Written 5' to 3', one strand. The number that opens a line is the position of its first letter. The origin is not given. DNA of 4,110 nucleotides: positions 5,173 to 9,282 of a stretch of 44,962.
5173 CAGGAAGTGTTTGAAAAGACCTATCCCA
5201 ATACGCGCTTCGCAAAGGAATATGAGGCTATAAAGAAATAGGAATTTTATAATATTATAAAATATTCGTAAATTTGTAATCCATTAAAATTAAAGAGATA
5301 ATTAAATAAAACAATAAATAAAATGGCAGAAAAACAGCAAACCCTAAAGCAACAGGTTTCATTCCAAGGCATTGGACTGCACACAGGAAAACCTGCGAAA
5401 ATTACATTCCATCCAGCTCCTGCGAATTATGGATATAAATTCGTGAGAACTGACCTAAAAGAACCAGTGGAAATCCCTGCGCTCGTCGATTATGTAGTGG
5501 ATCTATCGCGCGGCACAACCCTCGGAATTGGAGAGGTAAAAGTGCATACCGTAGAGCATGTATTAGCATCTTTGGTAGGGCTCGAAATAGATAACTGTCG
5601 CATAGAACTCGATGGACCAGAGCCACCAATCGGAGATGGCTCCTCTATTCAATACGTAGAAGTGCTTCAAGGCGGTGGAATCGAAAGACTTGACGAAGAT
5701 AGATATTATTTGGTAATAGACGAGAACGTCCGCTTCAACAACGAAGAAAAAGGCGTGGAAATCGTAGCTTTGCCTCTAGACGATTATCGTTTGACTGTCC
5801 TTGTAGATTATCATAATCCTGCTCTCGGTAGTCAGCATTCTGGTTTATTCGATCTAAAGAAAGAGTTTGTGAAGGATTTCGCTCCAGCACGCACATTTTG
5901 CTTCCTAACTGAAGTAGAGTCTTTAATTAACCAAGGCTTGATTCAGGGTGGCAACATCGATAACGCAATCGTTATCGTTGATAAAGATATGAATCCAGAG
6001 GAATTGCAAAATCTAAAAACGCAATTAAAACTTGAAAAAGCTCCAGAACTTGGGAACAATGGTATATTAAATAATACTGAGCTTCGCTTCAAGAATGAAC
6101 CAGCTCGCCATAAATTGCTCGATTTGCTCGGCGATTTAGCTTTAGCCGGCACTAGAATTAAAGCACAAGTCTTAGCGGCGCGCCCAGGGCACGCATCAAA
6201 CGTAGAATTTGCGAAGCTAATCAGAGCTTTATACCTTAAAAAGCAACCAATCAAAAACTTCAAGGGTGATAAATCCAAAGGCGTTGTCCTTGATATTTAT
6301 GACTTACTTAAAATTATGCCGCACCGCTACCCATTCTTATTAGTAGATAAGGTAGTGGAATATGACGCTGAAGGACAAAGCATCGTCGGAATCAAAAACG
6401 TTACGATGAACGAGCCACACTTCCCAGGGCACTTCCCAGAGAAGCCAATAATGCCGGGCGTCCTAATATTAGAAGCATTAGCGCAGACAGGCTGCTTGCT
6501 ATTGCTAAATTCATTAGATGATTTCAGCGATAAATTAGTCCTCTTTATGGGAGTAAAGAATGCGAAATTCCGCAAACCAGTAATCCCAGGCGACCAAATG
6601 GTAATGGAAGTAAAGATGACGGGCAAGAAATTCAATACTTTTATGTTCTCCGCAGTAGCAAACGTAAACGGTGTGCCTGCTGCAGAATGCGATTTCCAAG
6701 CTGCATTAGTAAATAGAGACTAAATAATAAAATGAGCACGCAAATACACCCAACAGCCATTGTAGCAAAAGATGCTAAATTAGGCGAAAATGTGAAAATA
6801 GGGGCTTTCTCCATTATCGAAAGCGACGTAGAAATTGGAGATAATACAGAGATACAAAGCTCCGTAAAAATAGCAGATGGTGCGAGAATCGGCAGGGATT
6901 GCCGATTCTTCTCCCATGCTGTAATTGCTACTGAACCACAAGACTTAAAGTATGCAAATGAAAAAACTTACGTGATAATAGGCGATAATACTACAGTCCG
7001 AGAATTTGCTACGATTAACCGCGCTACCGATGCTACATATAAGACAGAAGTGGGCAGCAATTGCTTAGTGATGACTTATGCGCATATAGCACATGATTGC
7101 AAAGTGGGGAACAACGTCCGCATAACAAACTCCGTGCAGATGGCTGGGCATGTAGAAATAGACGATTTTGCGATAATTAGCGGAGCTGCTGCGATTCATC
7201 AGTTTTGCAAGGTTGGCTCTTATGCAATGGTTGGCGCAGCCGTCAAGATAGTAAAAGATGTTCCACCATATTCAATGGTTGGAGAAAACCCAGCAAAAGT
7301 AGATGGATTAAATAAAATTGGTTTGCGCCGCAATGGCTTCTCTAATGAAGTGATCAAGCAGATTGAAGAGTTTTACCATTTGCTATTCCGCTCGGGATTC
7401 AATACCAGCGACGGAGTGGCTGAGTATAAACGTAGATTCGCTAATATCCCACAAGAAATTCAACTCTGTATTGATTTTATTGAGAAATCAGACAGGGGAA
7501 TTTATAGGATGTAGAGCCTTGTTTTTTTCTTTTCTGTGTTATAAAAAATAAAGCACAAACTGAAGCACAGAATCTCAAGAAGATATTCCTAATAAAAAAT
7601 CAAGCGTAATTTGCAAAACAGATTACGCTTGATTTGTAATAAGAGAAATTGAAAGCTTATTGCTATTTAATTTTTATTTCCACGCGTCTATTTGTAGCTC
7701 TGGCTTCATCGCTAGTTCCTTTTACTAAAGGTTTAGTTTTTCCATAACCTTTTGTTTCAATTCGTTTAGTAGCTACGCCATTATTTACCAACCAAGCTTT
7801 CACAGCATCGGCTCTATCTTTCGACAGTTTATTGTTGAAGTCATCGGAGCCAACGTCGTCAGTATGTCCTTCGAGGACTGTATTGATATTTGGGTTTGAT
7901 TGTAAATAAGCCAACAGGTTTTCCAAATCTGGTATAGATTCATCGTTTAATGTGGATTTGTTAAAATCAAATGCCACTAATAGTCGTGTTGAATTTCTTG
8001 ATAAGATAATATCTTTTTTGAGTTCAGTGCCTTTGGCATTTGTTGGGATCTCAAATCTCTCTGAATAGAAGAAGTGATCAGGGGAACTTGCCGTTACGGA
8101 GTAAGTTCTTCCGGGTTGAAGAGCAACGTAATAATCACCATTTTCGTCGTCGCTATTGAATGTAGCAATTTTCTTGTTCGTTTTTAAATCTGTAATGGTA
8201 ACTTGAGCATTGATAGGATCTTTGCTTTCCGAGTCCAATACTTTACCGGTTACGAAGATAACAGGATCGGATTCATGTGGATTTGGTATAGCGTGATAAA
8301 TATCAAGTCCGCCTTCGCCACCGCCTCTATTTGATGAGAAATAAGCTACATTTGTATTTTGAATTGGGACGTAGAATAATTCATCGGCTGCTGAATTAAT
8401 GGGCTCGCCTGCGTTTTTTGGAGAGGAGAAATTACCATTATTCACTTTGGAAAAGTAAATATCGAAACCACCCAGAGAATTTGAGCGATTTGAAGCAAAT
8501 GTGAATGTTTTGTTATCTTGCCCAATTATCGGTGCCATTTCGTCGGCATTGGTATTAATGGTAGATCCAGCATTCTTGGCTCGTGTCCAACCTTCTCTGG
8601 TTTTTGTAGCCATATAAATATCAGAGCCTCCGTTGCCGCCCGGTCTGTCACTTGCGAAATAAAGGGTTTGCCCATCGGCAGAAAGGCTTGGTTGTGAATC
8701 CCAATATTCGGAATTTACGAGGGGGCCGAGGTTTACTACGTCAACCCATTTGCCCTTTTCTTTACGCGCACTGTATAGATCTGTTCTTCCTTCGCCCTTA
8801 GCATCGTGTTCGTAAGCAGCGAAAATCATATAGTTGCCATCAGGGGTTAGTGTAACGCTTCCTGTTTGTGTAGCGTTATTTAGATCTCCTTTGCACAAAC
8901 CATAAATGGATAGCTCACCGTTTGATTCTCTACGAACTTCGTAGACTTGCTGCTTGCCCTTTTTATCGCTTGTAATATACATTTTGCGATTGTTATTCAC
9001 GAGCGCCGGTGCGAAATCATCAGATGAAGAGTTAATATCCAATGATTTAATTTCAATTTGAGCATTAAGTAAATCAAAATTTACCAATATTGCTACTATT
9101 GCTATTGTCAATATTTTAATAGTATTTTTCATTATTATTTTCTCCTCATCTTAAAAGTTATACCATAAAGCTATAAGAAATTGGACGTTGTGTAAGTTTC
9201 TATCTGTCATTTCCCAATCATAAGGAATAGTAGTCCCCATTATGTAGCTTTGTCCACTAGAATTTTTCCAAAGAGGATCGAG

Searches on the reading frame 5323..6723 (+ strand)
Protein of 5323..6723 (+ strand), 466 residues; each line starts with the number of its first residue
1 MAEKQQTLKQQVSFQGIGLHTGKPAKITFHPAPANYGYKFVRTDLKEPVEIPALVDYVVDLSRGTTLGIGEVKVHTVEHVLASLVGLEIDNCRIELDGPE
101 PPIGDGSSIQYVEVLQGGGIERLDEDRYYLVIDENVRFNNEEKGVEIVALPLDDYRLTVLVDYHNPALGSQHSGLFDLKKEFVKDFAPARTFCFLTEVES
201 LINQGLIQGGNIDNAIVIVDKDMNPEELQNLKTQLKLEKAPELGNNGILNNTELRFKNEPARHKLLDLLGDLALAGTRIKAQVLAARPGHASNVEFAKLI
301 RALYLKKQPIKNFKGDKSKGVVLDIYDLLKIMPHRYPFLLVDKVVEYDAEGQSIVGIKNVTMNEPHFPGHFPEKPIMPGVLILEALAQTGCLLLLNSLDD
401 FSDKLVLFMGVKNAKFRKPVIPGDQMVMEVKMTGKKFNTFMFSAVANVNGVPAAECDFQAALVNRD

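Call 85: search_protein_families(library=pfam, proteins=[window:5323-6723:+], max_evalue=0.001)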
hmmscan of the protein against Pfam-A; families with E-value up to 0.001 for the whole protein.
window:5323-6723:+ (466 aa): 2 families
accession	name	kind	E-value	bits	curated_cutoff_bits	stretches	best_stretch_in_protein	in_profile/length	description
PF03331.19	LpxC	-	8.8e-87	291.4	27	2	5-228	1-220/268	UDP-3-O-acyl N-acetylglycosamine deacetylase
PF07977.19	FabA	-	1.2e-33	116.1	23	1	332-454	1-135/138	FabA-like domain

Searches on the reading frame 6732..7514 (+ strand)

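Call 85: search_protein_families(library=pfam, proteins=[window:6732-7514:+], max_evalue=0.001)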
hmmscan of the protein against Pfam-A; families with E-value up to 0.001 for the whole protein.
window:6732-7514:+ (260 aa): 6 families
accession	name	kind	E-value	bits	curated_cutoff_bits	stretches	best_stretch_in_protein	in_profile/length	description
PF00132.30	Hexapep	-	1.4e-29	101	27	3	105-135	2-32/36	Bacterial transferase hexapeptide (six repeats)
PF13720.11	Acetyltransf_11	-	1.4e-24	86.8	24.5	1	176-257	1-81/82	Udp N-acetylglucosamine O-acyltransferase; Domain 2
PF25084.1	LbH_EIF2B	-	4.6e-13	49.5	54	2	2-91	15-101/105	EIF2B subunit epsilon LbH domain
PF25247.1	LbH_GLGC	-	3.4e-06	27.5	27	0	82-155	51-124/135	GLGC left-handed parallel beta-helix domain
PF25087.1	GMPPB_C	-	0.00045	20.3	39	0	110-166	4-64/110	GMPPB C-terminal domain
PF21711.3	DCTN5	-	0.00051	20.2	40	0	51-132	55-135/182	Dynactin subunit 5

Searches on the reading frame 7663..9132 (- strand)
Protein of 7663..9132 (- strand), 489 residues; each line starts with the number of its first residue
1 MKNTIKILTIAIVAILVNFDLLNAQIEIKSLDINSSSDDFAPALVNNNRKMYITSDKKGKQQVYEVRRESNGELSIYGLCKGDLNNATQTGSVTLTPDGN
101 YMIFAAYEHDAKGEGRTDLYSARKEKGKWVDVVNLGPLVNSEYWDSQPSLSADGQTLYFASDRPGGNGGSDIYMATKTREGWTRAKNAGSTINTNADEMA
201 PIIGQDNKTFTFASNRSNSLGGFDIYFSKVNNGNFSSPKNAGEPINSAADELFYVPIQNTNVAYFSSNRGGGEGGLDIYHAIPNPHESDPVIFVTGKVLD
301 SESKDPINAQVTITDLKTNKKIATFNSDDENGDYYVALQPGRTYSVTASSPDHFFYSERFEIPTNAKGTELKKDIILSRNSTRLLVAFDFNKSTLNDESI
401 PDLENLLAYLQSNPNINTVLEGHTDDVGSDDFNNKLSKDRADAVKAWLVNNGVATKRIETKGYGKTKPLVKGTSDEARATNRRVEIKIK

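Call 85: search_protein_families(library=pfam, proteins=[window:7663-9132:-], max_evalue=0.001)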
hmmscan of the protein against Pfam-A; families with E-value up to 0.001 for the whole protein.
window:7663-9132:- (489 aa): 3 families
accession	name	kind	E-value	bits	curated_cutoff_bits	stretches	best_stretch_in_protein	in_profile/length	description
PF07676.18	PD40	-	9.1e-33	111.9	20.9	2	135-174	1-38/38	WD40-like Beta Propeller Repeat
PF00691.25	OmpA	-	1.5e-22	80.2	27.2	1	388-482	2-98/98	OmpA family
PF13620.12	CarboxypepD_reg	-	7.7e-06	26.6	32.3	1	294-351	2-57/82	Carboxypeptidase regulatory-like domain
